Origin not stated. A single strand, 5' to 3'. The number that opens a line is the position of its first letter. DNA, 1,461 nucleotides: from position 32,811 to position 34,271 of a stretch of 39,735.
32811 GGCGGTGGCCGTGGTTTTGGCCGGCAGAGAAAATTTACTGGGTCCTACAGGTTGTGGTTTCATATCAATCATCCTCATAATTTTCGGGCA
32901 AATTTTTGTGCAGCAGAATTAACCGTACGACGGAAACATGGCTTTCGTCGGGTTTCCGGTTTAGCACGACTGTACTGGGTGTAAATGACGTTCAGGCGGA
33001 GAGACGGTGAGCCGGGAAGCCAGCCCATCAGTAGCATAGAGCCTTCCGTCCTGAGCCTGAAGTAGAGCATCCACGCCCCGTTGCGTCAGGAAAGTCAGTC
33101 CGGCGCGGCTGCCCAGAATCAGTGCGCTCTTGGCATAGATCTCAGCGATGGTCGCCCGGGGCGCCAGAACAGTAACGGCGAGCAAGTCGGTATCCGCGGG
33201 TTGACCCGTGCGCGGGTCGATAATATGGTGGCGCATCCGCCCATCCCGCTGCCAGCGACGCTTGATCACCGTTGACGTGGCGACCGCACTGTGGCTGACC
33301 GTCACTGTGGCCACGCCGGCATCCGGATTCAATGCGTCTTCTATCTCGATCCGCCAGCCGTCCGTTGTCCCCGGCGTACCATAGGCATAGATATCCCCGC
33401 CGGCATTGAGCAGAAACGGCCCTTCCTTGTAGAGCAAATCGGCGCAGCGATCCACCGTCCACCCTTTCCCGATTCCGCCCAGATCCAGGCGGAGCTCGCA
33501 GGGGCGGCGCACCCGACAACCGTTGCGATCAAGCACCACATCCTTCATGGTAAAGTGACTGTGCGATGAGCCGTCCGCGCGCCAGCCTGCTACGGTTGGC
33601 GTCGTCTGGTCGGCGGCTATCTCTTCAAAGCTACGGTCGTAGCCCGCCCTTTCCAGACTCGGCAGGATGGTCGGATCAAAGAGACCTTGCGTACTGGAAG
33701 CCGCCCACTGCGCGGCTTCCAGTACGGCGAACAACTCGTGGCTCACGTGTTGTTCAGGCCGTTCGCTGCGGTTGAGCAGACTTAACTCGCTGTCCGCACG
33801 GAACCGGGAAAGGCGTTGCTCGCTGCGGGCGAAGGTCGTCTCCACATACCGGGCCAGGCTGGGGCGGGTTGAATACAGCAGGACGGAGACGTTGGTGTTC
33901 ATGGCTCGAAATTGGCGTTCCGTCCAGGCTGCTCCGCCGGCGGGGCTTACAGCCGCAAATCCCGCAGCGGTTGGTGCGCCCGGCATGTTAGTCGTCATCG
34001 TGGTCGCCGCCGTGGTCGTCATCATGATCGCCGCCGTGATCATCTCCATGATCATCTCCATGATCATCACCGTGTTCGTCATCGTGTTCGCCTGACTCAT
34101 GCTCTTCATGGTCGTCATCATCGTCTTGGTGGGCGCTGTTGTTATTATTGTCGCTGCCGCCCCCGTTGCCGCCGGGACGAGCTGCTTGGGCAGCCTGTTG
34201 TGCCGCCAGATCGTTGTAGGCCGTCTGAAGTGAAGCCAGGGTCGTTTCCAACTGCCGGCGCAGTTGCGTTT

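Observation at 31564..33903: ApbE flavin transferase next to an MsrQ-like di-haem membrane protein with no recognisable FMN-binding substrate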

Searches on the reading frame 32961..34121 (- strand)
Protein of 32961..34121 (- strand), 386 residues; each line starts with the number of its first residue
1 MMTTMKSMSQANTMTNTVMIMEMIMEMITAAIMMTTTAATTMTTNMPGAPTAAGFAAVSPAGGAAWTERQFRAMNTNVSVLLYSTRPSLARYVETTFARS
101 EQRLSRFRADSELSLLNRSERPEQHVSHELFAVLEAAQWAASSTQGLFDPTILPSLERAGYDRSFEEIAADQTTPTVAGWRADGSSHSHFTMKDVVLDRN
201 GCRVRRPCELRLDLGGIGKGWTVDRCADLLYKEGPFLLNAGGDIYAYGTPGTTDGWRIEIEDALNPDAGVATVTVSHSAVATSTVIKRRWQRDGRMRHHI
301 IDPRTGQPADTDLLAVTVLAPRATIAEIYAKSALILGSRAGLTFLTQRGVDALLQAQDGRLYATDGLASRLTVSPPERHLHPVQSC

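Call 3: search_protein_families(library=pfam, proteins=[window:32961-34121:-], max_evalue=0.01)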
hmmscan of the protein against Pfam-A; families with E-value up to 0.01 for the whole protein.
window:32961-34121:- (386 aa): 1 family
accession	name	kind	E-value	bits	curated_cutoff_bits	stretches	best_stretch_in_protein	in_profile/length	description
PF02424.20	ApbE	-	9.8e-58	196.2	25.6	1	74-353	1-265/266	ApbE family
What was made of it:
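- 32961..33986 (-): ApbE-family FAD:protein FMN transferase, 341 aa, no signal peptide. PF02424 at 196 bits (call 3).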

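Call 31: search_protein_families(library=ncbifam, proteins=[window:32961-33986:-], max_evalue=0.01)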
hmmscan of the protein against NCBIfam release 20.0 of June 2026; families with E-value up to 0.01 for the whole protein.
window:32961-33986:- (341 aa): 1 family
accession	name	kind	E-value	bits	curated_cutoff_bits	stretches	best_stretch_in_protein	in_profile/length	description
NF007774.0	PRK10461.1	equivalog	2e-25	89.5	498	1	39-317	56-334/351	FAD:protein FMN transferase ApbE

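Call 32: search_solved_structures(query=window:32961-33986:-, show_alignments=2)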
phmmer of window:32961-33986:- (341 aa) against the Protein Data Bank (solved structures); distinct sequences matched with E-value up to 0.001: 13.
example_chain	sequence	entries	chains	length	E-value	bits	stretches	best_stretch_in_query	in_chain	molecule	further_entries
4xdt_A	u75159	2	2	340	6e-27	98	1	29-328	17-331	FAD:protein FMN transferase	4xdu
7mgt_A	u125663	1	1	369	3.3e-26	95.6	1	28-328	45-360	FAD:protein FMN transferase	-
4ifu_A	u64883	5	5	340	4e-26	95.3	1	29-328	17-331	FAD:protein FMN transferase | Thiamine biosynthesis lipoprotein ApbE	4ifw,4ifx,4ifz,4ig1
4xdr_A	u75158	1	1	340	1.1e-25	94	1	29-328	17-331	FAD:protein FMN transferase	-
7esa_A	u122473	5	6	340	3.1e-22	82.6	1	147-328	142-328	FAD:protein FMN transferase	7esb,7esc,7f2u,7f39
4xgw_A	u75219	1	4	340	4.6e-22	82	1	44-317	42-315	FAD:protein FMN transferase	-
1vrm_A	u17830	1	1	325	4.8e-22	81.9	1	27-293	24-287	hypothetical protein TM1553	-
2o18_A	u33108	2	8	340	1.7e-21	80.2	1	44-317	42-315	Thiamine biosynthesis lipoprotein apbE | FAD:protein FMN transferase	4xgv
3pnd_A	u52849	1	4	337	2.2e-21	79.8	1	43-319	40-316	Thiamine biosynthesis lipoprotein ApbE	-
4xgx_A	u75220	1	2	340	1.1e-20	77.4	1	44-317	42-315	FAD:protein FMN transferase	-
6nxi_A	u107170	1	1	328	3.4e-20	75.8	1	51-319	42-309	FAD:protein FMN transferase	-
5mgy_H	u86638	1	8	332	9.6e-20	74.4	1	47-320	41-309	FAD:protein FMN transferase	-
6nxj_A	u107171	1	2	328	8.2e-19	71.3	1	51-319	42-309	FAD:protein FMN transferase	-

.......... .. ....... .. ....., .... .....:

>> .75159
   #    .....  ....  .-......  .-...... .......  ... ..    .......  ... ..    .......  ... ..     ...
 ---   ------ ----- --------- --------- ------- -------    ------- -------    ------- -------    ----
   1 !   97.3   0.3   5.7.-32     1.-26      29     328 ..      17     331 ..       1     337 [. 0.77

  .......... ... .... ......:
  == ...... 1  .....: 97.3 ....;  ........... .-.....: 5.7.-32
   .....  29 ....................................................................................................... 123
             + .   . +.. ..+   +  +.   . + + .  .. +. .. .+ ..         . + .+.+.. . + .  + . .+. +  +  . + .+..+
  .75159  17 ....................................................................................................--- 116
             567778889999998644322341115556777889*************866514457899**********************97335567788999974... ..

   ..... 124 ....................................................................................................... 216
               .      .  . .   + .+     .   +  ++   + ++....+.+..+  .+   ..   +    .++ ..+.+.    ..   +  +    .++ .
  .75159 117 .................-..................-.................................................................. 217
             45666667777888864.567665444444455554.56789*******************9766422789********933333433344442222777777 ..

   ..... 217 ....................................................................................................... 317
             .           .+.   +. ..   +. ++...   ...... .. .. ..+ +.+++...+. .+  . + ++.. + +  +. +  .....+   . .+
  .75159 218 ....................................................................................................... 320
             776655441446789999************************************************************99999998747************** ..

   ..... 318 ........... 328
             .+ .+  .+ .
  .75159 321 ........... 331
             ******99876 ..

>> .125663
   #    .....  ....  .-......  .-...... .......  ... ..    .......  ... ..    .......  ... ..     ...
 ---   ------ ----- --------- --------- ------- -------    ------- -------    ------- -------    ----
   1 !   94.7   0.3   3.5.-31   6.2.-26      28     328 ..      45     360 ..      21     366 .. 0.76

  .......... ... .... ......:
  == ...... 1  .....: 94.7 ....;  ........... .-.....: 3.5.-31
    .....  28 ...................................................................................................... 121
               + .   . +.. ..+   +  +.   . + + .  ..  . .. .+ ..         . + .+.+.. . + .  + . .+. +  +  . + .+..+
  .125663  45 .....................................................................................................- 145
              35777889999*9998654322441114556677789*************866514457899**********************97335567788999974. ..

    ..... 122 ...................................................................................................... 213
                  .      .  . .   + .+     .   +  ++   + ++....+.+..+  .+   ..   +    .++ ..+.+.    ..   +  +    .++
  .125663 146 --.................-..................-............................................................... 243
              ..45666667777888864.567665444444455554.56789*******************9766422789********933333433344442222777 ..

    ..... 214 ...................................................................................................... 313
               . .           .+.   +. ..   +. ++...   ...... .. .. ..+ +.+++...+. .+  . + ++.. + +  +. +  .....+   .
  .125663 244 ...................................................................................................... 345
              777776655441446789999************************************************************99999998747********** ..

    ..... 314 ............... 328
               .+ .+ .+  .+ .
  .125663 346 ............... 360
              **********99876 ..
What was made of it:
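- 32961..33986 (-): PDB Ftp/ApbE hits at 6e-27, with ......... aligned (call 32).
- On ApbE/Ftp FAD:protein FMN transferase (PF02424): PDB Ftp/ApbE chains at E=6e-27 (call 32). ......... aligns residue for residue with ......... of Ftp (call 32). Phe in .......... aligns with the Tyr of the 4xdt sequence (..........), where another Ftp sequence (7mgt) has Asn (call 32).
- The best solved relative is Treponema Ftp, a FAD pyrophosphatase (call 32).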

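Call 60: find_homologous_proteins(query=window:32961-33986:-, max_evalue=1e-20)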
Query window:32961-33986:- (341 aa): 3989 proteins with E <= 1e-20 among 8000 candidates; the best 120 are listed.
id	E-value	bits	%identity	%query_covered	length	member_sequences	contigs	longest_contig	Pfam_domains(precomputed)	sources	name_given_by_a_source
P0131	9.4e-226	766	100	100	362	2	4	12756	PF02424.21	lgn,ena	-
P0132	7.4e-194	662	88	99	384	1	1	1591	PF02424.21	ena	-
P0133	7.4e-148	510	73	96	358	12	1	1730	PF02424.21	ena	-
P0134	2.9e-145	502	75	92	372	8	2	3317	PF02424.21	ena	-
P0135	8.4e-114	398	62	90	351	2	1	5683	PF02424.21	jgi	jgi:thiamine biosynthesis lipoprotein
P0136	2.4e-111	390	59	92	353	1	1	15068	PF02424.21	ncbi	-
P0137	8.3e-110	385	57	92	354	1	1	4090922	PF02424.21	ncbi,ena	-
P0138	1.2e-105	372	56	94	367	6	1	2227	PF02424.21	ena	-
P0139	1.7e-92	328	51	90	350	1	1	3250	PF02424.21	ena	-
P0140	4.6e-90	320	51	95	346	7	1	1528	PF02424.21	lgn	-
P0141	1.2e-89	319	51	94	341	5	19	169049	PF02424.21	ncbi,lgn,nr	ncbi:MAG: FAD:protein FMN transferase [Caldilinea sp.]|nr:FAD:protein FMN transferase [Caldilinea sp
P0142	4.1e-89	317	51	91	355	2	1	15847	PF02424.21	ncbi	-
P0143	4.1e-89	317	52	89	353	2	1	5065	PF02424.21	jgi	-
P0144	6.3e-89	317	48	92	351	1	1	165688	PF02424.21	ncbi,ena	-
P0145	3.1e-88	314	58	75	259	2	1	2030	PF02424.21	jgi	-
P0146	4.5e-88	314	50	94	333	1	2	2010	PF02424.21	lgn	-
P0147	1.9e-87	312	50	91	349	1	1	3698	PF02424.21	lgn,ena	-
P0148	2.1e-87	312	49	91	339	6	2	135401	PF02424.21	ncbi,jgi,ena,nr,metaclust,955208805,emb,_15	ncbi:MAG TPA: FAD:protein FMN transferase [Chloroflexi bacterium]|nr:FAD:protein FMN transferase [Ch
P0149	4.1e-87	311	51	90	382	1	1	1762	PF02424.21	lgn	-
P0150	1.3e-86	309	50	91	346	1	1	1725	PF02424.21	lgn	-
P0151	1.5e-86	309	50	91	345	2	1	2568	PF02424.21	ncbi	-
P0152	2.7e-86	308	51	89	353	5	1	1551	PF02424.21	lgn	-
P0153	4.7e-86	307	50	89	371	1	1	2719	PF02424.21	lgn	-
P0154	4.9e-86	307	52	90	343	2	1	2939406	PF02424.21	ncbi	-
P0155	3.0e-85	305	52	89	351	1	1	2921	PF02424.21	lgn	-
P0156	3.1e-85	305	51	89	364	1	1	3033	PF02424.21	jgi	jgi:thiamine biosynthesis lipoprotein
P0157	3.9e-85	304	48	92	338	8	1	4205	PF02424.21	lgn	-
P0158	5.4e-85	304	48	96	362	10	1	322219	PF02424.21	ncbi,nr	ncbi:MAG: FAD:protein FMN transferase [Anaerolineales bacterium]|nr:FAD:protein FMN transferase [Ana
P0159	7.4e-85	303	49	92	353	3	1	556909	PF02424.21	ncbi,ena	-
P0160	1.1e-84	303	47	95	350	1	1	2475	PF02424.21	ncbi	-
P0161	1.3e-84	302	50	91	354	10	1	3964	PF02424.21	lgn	-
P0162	1.8e-84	302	49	93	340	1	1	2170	PF02424.21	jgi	jgi:FAD:protein FMN transferase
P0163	1.8e-84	302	50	91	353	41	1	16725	PF02424.21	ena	-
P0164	1.9e-84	302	50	93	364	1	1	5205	PF02424.21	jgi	jgi:thiamine biosynthesis lipoprotein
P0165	5.4e-84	300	50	90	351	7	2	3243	PF02424.21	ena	-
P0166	6.1e-84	300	50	88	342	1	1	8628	PF02424.21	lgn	-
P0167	6.7e-84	300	48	93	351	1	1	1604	PF02424.21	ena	-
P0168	9.2e-84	300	48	96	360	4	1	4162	PF02424.21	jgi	jgi:thiamine biosynthesis lipoprotein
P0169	1.1e-83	299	49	89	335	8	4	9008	PF02424.21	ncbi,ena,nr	ncbi:MAG: FAD:protein FMN transferase [Anaerolineae bacterium]|nr:FAD:protein FMN transferase [Anaer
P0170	2.8e-83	298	51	88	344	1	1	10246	PF02424.21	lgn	-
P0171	3.1e-83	298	50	89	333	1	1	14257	PF02424.21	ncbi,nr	ncbi:MAG: FAD:protein FMN transferase [Anaerolineae bacterium]|nr:FAD:protein FMN transferase [Anaer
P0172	4.5e-83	297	50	87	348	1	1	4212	PF02424.21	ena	-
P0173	5.4e-83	297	50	88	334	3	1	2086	PF02424.21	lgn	-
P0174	6.4e-83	297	47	95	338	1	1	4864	PF02424.21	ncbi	-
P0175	6.5e-83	297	48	92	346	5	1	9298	PF02424.21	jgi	jgi:thiamine biosynthesis lipoprotein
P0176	6.7e-83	297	48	93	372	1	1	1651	PF02424.21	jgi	jgi:thiamine biosynthesis lipoprotein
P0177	9.6e-83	296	48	90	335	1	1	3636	PF02424.21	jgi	-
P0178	1.0e-82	296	49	93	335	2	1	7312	PF02424.21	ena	-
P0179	1.0e-82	296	48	92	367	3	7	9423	PF02424.21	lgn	-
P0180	1.2e-82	296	48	91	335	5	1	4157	PF02424.21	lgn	-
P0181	1.5e-82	296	49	90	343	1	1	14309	PF02424.21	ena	-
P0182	1.7e-82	295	48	89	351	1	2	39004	PF02424.21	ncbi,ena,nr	ncbi:MAG: FAD:protein FMN transferase [Anaerolineae bacterium]|nr:FAD:protein FMN transferase [Anaer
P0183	2.2e-82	295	47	93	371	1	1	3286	PF02424.21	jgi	-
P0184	5.4e-82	294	49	93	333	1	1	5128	PF02424.21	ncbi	-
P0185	1.0e-81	293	48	91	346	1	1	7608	PF02424.21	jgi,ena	-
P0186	1.2e-81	293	48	90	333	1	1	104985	PF02424.21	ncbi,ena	-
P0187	1.6e-81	292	49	92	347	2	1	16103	PF02424.21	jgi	jgi:thiamine biosynthesis lipoprotein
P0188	2.1e-81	292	49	90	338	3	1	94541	PF02424.21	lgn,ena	-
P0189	2.2e-81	292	48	93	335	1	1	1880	PF02424.21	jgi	jgi:thiamine biosynthesis lipoprotein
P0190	2.5e-81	292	48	91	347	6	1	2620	PF02424.21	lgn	-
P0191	2.6e-81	292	49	89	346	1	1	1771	PF02424.21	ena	-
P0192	2.8e-81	292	49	82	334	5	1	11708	PF02424.21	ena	-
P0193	4.0e-81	291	48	92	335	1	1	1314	PF02424.21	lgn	-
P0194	4.9e-81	291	50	92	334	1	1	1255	PF02424.21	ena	-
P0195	5.8e-81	290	50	90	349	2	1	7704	PF02424.21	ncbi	-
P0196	7.9e-81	290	48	91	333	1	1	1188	PF02424.21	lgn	-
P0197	8.5e-81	290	47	91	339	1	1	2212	PF02424.21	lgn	-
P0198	1.0e-80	290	48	90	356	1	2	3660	PF02424.21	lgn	-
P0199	1.1e-80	289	49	91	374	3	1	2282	PF02424.21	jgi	-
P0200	1.2e-80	289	47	92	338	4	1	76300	PF02424.21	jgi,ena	-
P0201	1.3e-80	289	47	93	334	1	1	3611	PF02424.21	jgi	jgi:thiamine biosynthesis lipoprotein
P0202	1.4e-80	289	48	94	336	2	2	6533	PF02424.21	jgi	jgi:thiamine biosynthesis lipoprotein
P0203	1.5e-80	289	49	91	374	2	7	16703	PF02424.21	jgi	jgi:thiamine biosynthesis lipoprotein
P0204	1.7e-80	289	47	91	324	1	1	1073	PF02424.21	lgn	-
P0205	1.7e-80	289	52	83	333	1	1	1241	PF02424.21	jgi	jgi:thiamine biosynthesis lipoprotein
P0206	2.1e-80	289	47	90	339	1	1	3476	PF02424.21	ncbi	-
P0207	2.6e-80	288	47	91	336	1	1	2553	PF02424.21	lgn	-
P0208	2.8e-80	288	46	90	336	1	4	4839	PF02424.21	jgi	jgi:thiamine biosynthesis lipoprotein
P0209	3.3e-80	288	48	91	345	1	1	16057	PF02424.21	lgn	-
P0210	3.5e-80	288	48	90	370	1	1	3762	PF02424.21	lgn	-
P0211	4.2e-80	288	49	90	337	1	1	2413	PF02424.21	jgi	jgi:thiamine biosynthesis lipoprotein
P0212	4.8e-80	287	47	91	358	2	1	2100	PF02424.21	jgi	jgi:thiamine biosynthesis lipoprotein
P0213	5.3e-80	287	47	91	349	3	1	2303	PF02424.21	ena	-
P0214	6.1e-80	287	48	89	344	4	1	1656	PF02424.21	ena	-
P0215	6.3e-80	287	47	93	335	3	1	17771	PF02424.21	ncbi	ncbi:MAG: FAD:protein FMN transferase [Anaerolineae bacterium]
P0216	6.3e-80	287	49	92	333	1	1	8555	PF02424.21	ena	-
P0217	6.4e-80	287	49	92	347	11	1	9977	PF02424.21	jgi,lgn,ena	-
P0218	6.9e-80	287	48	90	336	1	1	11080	PF02424.21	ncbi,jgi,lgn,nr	ncbi:MAG: FAD:protein FMN transferase [Chloroflexi bacterium]|nr:MAG: FAD:protein FMN transferase [C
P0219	7.4e-80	287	49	91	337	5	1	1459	PF02424.21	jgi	jgi:thiamine biosynthesis lipoprotein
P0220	8.5e-80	287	48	93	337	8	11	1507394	PF02424.21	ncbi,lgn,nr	ncbi:MAG: FAD:protein FMN transferase [Anaerolineae bacterium]|nr:FAD:protein FMN transferase [Anaer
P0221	1.0e-79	286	49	89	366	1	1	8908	PF02424.21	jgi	jgi:thiamine biosynthesis lipoprotein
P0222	1.0e-79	286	47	91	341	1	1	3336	PF02424.21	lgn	-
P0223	1.2e-79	286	48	91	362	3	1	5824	PF02424.21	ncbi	-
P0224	1.2e-79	286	48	91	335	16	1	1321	PF02424.21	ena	-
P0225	1.4e-79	286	46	91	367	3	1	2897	PF02424.21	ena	-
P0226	1.5e-79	286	48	93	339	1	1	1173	PF02424.21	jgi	jgi:thiamine biosynthesis lipoprotein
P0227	1.8e-79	286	48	93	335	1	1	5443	PF02424.21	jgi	jgi:thiamine biosynthesis lipoprotein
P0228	2.2e-79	285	48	90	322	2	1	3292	PF02424.21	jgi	jgi:thiamine biosynthesis lipoprotein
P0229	2.7e-79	285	47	90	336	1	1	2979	PF02424.21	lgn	-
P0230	2.8e-79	285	48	93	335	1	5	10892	PF02424.21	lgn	-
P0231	3.2e-79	285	48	91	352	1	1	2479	PF02424.21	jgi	jgi:thiamine biosynthesis lipoprotein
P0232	4.0e-79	284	49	90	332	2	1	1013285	PF02424.21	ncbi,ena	-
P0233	4.5e-79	284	48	93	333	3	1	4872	PF02424.21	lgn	-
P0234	4.6e-79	284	48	82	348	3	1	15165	PF02424.21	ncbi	-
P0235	5.0e-79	284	48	89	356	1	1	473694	PF02424.21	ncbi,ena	-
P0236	5.0e-79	284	47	90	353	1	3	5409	PF02424.21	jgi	-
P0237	5.5e-79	284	47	91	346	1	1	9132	PF02424.21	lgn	-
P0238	5.8e-79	284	48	91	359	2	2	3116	PF02424.21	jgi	jgi:thiamine biosynthesis lipoprotein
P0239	6.3e-79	284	50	90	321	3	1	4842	PF02424.21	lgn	-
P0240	6.7e-79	284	48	90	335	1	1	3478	PF02424.21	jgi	-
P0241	9.3e-79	283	47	92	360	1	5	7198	PF02424.21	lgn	-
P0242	1.1e-78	283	46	92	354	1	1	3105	PF02424.21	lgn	-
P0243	1.2e-78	283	46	93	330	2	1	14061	PF02424.21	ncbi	-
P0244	1.4e-78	283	48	91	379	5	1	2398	PF02424.21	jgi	jgi:thiamine biosynthesis lipoprotein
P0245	1.4e-78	283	47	92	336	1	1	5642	PF02424.21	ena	-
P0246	1.6e-78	282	49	91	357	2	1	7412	PF02424.21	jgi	jgi:thiamine biosynthesis lipoprotein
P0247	1.8e-78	282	47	92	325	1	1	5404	PF02424.21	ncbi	-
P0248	2.0e-78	282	46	93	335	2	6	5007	PF02424.21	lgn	-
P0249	2.2e-78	282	49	89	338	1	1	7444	PF02424.21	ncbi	-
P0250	2.3e-78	282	48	89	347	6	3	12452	PF02424.21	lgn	-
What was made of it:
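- Tried and rejected: ApbE-SP fusion proteins ('Rosetta stone'): none among the 120 best ApbE homologues, which are 259-384 aa long (call 60).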
